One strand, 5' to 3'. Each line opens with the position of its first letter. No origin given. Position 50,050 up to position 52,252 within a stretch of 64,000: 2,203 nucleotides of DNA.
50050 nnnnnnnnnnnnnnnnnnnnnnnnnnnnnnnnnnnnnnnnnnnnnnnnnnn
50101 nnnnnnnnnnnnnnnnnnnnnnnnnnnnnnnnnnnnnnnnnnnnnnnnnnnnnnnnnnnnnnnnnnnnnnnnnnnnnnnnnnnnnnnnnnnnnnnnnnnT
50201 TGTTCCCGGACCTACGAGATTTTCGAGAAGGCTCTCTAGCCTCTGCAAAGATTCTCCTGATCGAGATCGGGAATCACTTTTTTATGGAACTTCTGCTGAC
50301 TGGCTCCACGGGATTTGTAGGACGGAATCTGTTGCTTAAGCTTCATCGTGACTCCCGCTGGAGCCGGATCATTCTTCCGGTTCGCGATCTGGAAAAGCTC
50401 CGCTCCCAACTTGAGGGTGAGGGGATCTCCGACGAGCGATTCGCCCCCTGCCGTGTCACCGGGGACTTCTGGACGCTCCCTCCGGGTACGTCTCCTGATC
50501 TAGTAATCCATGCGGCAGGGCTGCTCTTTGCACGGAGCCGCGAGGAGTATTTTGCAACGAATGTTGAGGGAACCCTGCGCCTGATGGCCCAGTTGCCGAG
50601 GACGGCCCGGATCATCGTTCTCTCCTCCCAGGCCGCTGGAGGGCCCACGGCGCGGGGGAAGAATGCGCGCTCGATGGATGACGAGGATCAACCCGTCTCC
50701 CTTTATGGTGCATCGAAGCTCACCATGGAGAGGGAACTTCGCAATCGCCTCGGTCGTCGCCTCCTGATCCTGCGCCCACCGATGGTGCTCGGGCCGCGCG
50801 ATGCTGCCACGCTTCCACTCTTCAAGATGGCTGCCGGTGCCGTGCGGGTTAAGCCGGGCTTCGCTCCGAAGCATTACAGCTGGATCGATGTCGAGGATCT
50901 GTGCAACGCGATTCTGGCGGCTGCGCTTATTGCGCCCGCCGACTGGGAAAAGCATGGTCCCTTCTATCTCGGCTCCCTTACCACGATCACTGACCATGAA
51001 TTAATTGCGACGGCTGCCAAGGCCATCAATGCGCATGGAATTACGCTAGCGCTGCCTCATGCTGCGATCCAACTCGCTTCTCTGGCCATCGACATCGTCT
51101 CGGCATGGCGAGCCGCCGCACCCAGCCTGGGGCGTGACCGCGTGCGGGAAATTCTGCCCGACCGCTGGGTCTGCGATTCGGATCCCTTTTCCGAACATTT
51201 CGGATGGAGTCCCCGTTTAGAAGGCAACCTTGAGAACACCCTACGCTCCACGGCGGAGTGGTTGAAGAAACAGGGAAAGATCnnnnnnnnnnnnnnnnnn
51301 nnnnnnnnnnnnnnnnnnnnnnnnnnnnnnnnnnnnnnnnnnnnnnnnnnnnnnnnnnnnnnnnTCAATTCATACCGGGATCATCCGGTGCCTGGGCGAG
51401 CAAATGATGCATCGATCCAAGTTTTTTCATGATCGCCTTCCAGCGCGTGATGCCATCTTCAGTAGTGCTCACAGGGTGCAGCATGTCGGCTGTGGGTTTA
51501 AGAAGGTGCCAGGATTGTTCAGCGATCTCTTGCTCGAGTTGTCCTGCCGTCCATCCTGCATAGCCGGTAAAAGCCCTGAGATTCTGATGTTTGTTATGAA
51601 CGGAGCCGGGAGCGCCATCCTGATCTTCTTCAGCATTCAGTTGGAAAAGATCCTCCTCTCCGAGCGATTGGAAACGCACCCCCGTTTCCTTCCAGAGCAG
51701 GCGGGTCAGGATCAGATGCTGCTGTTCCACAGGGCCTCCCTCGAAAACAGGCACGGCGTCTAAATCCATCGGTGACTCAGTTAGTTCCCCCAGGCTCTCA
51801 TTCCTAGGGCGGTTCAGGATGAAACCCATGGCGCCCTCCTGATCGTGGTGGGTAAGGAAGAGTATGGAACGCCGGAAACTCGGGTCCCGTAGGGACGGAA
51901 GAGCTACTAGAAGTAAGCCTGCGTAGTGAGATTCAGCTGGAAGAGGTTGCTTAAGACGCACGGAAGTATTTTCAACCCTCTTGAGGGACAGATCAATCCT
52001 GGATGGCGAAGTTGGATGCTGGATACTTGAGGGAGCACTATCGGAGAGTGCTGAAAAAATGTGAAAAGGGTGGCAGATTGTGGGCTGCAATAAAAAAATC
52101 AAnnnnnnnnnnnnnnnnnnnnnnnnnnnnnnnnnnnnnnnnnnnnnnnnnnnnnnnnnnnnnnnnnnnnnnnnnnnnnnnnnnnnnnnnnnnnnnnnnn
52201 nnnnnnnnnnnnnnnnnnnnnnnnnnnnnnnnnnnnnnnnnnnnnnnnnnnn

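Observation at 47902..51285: SPT-like / N-acyltransferase-like / extended-SDR operon: candidate ceramide-type (sphingoid or sulfonolipid-like) lipid pathway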

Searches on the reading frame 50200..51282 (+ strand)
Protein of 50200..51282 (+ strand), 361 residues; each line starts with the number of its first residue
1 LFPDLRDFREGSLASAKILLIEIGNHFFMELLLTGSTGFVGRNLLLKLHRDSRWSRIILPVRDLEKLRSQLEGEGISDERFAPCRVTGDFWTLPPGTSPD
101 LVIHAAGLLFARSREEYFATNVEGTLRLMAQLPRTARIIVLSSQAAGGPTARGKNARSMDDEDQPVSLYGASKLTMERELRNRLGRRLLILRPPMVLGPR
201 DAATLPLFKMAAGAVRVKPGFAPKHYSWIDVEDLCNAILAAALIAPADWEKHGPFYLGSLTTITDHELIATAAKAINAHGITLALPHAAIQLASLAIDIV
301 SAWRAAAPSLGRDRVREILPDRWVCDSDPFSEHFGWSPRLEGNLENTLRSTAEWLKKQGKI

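Call 3: search_protein_families(library=pfam, proteins=[window:50200-51282:+], max_evalue=0.01)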
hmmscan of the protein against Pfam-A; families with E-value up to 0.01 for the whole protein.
window:50200-51282:+ (361 aa): 5 families
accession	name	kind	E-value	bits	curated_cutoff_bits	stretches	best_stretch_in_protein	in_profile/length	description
PF01370.27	Epimerase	-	2.6e-18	66.7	20.9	1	32-242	2-225/240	NAD dependent epimerase/dehydratase family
PF07993.18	NAD_binding_4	-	4.3e-11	42.9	20.1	2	100-199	90-210/258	Male sterility protein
PF04321.23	RmlD_sub_bind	-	3.3e-07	30.1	27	1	29-202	1-157/287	RmlD substrate binding domain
PF01073.25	3Beta_HSD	-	1.5e-05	24.6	22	1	33-242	2-229/280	3-beta hydroxysteroid dehydrogenase/isomerase family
PF16363.11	GDP_Man_Dehyd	-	0.0012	18.8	27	0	99-179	76-163/332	GDP-mannose 4,6 dehydratase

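Call 4: search_protein_families(library=ncbifam, proteins=[window:50200-51282:+], max_evalue=0.01)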
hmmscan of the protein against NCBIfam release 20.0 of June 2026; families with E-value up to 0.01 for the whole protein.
window:50200-51282:+ (361 aa): 12 families
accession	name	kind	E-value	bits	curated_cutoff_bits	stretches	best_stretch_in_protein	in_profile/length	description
TIGR03466.1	HpnA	hypoth_equivalog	1.9e-13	50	367.65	1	30-360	2-326/327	hopanoid-associated sugar epimerase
TIGR01746.1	Thioester-redct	subfamily_domain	6.8e-12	45.3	213.35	1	31-243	2-248/371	thioester reductase domain-containing protein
TIGR01777.1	yfcH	hypoth_equivalog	3.1e-08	33.5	207.35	1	32-292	2-256/292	TIGR01777 family oxidoreductase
NF005539.0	PRK07201.1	equivalog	1.3e-07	30.7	549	1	29-199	1-180/657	SDR family oxidoreductase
TIGR01179.1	galE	equivalog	5.3e-07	28.8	262.3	1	97-182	69-158/332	UDP-glucose 4-epimerase GalE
TIGR02197.1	heptose_epim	equivalog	6.3e-07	28.9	274.6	1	32-183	2-152/316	ADP-glyceromanno-heptose 6-epimerase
NF050030.1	thlkprotThyD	equivalog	7.5e-07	28.6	400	1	183-241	162-219/305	thylakoid membrane protein ThyD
NF042423.1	oxyalk_red_Shew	equivalog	4.7e-05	22.6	580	1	98-218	70-196/331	2-alkyl-3-oxoalkanoate reductase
TIGR01214.1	rmlD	equivalog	0.0002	20.6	224.05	1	32-196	3-150/285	dTDP-4-dehydrorhamnose reductase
NF042422.1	oxyalk_red_OleD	equivalog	0.0012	18.3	580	1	29-340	1-315/329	2-alkyl-3-oxoalkanoate reductase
NF007956.0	PRK10675.1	subfamily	0.0016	17.6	394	1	100-181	75-161/338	UDP-glucose 4-epimerase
TIGR01181.1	dTDP_gluc_dehyt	equivalog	0.0021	17.2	365.1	0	31-355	2-311/321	dTDP-glucose 4,6-dehydratase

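Call 21: find_homologous_proteins(query=window:50284-51282:+)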
Query window:50284-51282:+ (333 aa): 525 proteins with E <= 0.001 among 8000 candidates; the best 120 are listed.
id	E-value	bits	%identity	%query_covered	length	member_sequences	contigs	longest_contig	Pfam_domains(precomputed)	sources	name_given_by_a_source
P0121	2.7e-215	732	98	100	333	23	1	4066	PF04321.24,PF01073.26,PF07993.19,PF01370.28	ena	-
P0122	1.6e-193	661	88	100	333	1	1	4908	PF04321.24,PF07993.19,PF01370.28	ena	-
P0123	4.6e-191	653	87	100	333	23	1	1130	PF04321.24,PF07993.19,PF01370.28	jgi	-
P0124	1.5e-176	605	80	100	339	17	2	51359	PF04321.24,PF01073.26,PF07993.19,PF01370.28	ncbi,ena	-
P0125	1.7e-175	601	81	100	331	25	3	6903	PF04321.24,PF07993.19,PF01370.28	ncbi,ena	-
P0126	2.1e-173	594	80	100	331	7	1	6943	PF07993.19,PF01370.28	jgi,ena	-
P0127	7.2e-173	593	80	100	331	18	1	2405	PF04321.24,PF07993.19,PF01370.28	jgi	-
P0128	1.0e-172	592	81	100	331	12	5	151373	PF07993.19,PF01370.28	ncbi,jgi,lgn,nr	ncbi:MAG: NAD(P)-dependent oxidoreductase [Verrucomicrobia bacterium]|nr:MAG: NAD(P)-dependent oxido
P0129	4.3e-172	590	80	100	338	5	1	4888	PF04321.24,PF07993.19,PF01370.28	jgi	-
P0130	5.3e-172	590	79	100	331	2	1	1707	PF04321.24,PF07993.19,PF01370.28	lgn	-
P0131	6.0e-172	590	79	100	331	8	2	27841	PF04321.24,PF07993.19,PF01370.28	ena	-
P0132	2.0e-171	588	79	100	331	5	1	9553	PF04321.24,PF07993.19,PF01370.28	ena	-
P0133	3.2e-166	571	78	100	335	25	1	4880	PF04321.24,PF07993.19,PF01370.28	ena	-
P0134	4.4e-165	567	76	100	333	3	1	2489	PF07993.19,PF01370.28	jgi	-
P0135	2.9e-163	561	75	100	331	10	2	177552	PF04321.24,PF01073.26,PF07993.19,PF01370.28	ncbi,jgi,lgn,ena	jgi:nucleoside-diphosphate-sugar epimerase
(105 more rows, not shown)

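Call 43: search_dna_similar(query=window:50284-51282:+, collection=plasmids, mode=protein, max_evalue=1e-8, max_rows=40)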
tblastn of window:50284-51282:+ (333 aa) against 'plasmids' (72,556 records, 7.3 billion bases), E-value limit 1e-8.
Records with a match: 6; places in all: 6; records where one place covers at least 80% of the query: 4.
Best place of each record, by identity: <60% 6.
By first word of the organism name: Rubrobacter 1; Aureispira 1; Parabacteroides 1; Prevotella 1; Streptomyces 1; Phocaeicola 1.
By predicted mobility (MOB-suite, as given by PLSDB): non-mobilizable 5; mobilizable 1.
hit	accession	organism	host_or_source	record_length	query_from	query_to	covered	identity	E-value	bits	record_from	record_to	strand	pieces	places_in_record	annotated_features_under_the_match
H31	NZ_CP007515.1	Rubrobacter radiotolerans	-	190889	4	331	98%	30.7%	6e-15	83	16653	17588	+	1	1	NAD(P)-dependent oxidoreductase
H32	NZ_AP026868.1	Aureispira anguillae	Anguilla japonica,Standard,head of ...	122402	4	330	98%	27.2%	1e-22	106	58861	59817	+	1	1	NAD(P)-dependent oxidoreductase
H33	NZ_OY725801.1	Parabacteroides distasonis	-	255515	1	331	99%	24.8%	1e-9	67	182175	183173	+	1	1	NAD(P)-dependent oxidoreductase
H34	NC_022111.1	Prevotella sp. oral taxon 299 str. F0039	Homo sapiens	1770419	1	333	100%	23.7%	3e-9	66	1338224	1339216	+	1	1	none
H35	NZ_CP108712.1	Streptomyces sp. NBC_01001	-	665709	1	208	62%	34.9%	1e-15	85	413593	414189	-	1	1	NAD-dependent epimerase/dehydratase family protein | GNAT family N-acetyltransferase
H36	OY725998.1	Phocaeicola massiliensis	-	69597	72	331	78%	25.7%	8e-12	74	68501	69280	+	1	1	record has no annotation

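Call 47: search_solved_structures(query=window:50284-51282:+, max_evalue=0.001)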
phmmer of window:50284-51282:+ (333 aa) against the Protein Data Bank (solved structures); distinct sequences matched with E-value up to 0.001: 1.
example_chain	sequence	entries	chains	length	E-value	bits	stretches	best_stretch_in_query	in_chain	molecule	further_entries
9g83_P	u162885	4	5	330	0.00015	24.7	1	5-278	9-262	NAD-dependent epimerase/dehydratase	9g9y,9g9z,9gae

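Call 58: predict_structure(alignment_id=A2)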
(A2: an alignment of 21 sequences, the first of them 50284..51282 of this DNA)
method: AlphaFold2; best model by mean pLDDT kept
length: 333 residues; sequences in the alignment: 21
mean_pLDDT: 87.4   pTM: 0.87
mean pLDDT of the five models: 87.4, 86.8, 86.1, 85.9, 83.1
residues with pLDDT >= 90: 198; 70-90: 110; 50-70: 25; < 50: 0
segments of 3 or more residues with pLDDT < 50: none
pLDDT, mean of each block of 10 residues (from residue 1): 94 95 94 91 92 86 78 92 81 91 92 95 93 93 95 92 94 86 84 84 95 77 81 90 93 79 75 64 75 92 89 82 93 89
secondary structure, 60 per line:
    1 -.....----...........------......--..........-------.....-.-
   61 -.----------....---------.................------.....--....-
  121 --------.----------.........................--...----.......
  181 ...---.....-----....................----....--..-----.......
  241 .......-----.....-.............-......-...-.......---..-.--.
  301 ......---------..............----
elements in order: E2-6 H11-21 E28-33 H36-45 E53-57 E73-76 H86-102 E109-113 H116-119 H140-159 E160-164 E167-169 H174-183 E187-191 E197-202 H203-216 H221-224 E234-236 H237-247 E253-257 H259-271 H273-278 H284-290 H300-306 H316-329

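Call 61: fold_search(model_id=the predicted structure, library=pdb)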
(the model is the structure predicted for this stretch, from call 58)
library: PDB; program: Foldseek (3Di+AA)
matches with E <= 10: 1921; with E <= 0.001: 989
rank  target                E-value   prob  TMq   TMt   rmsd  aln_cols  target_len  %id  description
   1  8rdh_A                1.0e-18  1.00  0.76  0.79   3.7       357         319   18  Crystal structure of UDP-galactose 4-epimerase from Pyrococcus horikoshii with bound NAD and GDP-L-fucose (released 2024-12-18)
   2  3aw9_C                2.6e-18  1.00  0.73  0.80   4.1       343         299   19  Structure of UDP-galactose 4-epimerase mutant (released 2012-02-29)
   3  3aw9_A                2.7e-18  1.00  0.74  0.80   3.7       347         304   19  Structure of UDP-galactose 4-epimerase mutant (released 2012-02-29)
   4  8rdi_A                5.0e-18  1.00  0.74  0.77   3.9       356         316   18  Crystal structure of UDP-galactose 4-epimerase from Pyrococcus horikoshii containing Y145F mutation and with bound NAD (released 2024-12-18)
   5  7yst_A                5.3e-18  1.00  0.73  0.77   3.9       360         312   20  Crystal Structure of UDP-glucose 4-epimerase (Rv3634c) in complex with both UDP-glucose and UDP-galactose in chain B f (released 2023-08-16)
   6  3wj7_A                5.3e-18  1.00  0.74  0.75   5.0       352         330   21  Crystal structure of gox2253 (released 2014-06-04)
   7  7ys8_B                9.6e-18  1.00  0.72  0.77   3.7       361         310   20  Crystal Structure of UDP-glucose 4-epimerase (Rv3634c) from Mycobacterium tuberculosis (released 2023-08-16)
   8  1ker_B                1.6e-17  1.00  0.73  0.70   3.9       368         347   15  The crystal structure of dTDP-D-glucose 4,6-dehydratase (RmlB) from Streptococcus suis with dTDP-D-glucose bound (released 2002-01-25)
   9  7ys9_A                1.8e-17  1.00  0.72  0.77   3.9       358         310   20  Crystal Structure of UDP-glucose 4-epimerase (Rv3634c) in complex with both UDP-Glucose and UDP-Galactose in chainA fr (released 2023-08-16)
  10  8rdg_A                1.9e-17  1.00  0.73  0.77   3.9       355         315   18  Crystal structure of UDP-galactose 4-epimerase from Pyrococcus horikoshii with bound NAD (released 2024-12-18)
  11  6zlk_A                2.2e-17  1.00  0.76  0.80   3.2       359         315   17  Equilibrium Structure of UDP-Glucuronic acid 4-epimerase from Bacillus cereus in complex with UDP-Glucuronic acid/UDP- (released 2020-07-29)
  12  2hun_B                2.7e-17  1.00  0.73  0.75   3.4       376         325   17  Crystal structure of hypothetical protein PH0414 from Pyrococcus horikoshii OT3 (released 2007-01-26)
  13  6zl6_A                3.0e-17  1.00  0.74  0.78   3.8       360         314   17  Crystal Structure of UDP-Glucuronic acid 4-epimerase from Bacillus cereus in complex with UDP and NAD (released 2020-07-29)
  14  7ys8_A                3.6e-17  1.00  0.73  0.77   3.8       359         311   19  Crystal Structure of UDP-glucose 4-epimerase (Rv3634c) from Mycobacterium tuberculosis (released 2023-08-16)
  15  1gy8_C                3.8e-17  1.00  0.71  0.65   4.7       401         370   20  Trypanosoma brucei UDP-galactose 4' epimerase (released 2003-05-22)
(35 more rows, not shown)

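Call 62: get_annotated_region(hit=H33, flank=20000)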
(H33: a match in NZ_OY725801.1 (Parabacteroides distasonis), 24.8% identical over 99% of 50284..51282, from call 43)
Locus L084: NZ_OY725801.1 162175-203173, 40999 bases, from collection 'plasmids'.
description: Parabacteroides distasonis strain Parabacteroides distasonis TSDC17.2-1.1 plasmid 56, complete sequence
organism: Parabacteroides distasonis (NCBI taxid 823)
taxonomy: Bacteria; Bacteroidota; Bacteroidia; Bacteroidales; Tannerellaceae; Parabacteroides; Parabacteroides distasonis
host: -; source: -; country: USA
typing (MOB-suite, as given by PLSDB): non-mobilizable
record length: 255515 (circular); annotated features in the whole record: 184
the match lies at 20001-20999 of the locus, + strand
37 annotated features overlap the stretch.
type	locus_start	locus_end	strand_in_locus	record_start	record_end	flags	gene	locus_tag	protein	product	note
CDS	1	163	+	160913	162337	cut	-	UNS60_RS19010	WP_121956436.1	RagB/SusD family nutrient uptake outer membrane protein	-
CDS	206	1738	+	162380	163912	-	-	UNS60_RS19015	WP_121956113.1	hypothetical protein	-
CDS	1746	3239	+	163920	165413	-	-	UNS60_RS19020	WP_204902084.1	hypothetical protein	-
CDS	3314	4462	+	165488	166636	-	-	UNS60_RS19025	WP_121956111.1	glycerate kinase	-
CDS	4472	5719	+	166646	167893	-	-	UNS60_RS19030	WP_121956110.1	SLC13 family permease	GO:0055085 - transmembrane transport [Evidence IEA]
CDS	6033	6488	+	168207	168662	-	-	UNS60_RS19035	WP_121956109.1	hypothetical protein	-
CDS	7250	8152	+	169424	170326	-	-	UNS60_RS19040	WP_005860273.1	YitT family protein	-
CDS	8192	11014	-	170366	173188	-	-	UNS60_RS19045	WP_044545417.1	M16 family metallopeptidase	-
CDS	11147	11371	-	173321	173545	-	-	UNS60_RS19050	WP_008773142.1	(4Fe-4S)-binding protein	-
CDS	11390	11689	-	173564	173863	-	-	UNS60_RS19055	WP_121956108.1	GNAT family N-acetyltransferase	-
CDS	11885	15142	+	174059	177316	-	-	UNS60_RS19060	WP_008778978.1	DUF2723 domain-containing protein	-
CDS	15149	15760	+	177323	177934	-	-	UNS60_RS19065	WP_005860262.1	polysaccharide deacetylase family protein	-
CDS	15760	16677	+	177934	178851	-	queG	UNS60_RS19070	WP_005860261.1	tRNA epoxyqueuosine(34) reductase QueG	GO:0008616 - queuosine biosynthetic process [Evidence IEA]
CDS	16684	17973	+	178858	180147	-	-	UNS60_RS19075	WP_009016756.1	S28 family serine protease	GO:0006508 - proteolysis [Evidence IEA]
CDS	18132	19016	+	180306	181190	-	-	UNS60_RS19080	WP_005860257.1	zinc ABC transporter substrate-binding protein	-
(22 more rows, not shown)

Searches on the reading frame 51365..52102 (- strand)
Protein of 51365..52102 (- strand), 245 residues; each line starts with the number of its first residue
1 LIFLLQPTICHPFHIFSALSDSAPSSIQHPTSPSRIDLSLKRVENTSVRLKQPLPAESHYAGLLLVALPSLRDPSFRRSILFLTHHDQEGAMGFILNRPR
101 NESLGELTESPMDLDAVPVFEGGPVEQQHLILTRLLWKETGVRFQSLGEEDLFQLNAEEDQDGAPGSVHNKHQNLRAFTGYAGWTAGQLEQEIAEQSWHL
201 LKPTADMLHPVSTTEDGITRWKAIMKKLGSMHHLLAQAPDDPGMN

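Call 3: search_protein_families(library=pfam, proteins=[window:51365-52102:-], max_evalue=0.01)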
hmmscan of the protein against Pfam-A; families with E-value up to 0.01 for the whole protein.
window:51365-52102:- (245 aa): 1 family
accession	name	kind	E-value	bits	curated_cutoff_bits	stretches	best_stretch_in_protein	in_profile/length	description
PF02622.21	DUF179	-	1.7e-31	109.7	27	1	69-229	1-157/157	AlgH-like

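Call 4: search_protein_families(library=ncbifam, proteins=[window:51365-52102:-], max_evalue=0.01)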
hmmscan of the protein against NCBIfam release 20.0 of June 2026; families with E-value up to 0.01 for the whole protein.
window:51365-52102:- (245 aa): 7 families
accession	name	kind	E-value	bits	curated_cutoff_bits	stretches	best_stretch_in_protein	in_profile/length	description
NF001270.0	PRK00228.2-2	equivalog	6.5e-33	113.8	225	1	56-245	7-193/193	YqgE/AlgH family protein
NF001272.0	PRK00228.2-4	equivalog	1.9e-25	89.4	241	1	55-244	11-197/198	YqgE/AlgH family protein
NF001266.0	PRK00228.1-1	equivalog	3.1e-23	82.3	198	1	64-237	8-182/187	YqgE/AlgH family protein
NF001268.0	PRK00228.1-4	equivalog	8.2e-21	74.7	216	1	57-235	11-194/201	YqgE/AlgH family protein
NF001269.0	PRK00228.2-1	equivalog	5.8e-20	71.9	278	1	59-237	18-193/201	YqgE/AlgH family protein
NF001267.0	PRK00228.1-2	equivalog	9.6e-17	61.3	284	1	63-236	13-186/192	YqgE/AlgH family protein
NF001271.0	PRK00228.2-3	equivalog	1.8e-15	57.2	254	1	61-242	11-186/189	YqgE/AlgH family protein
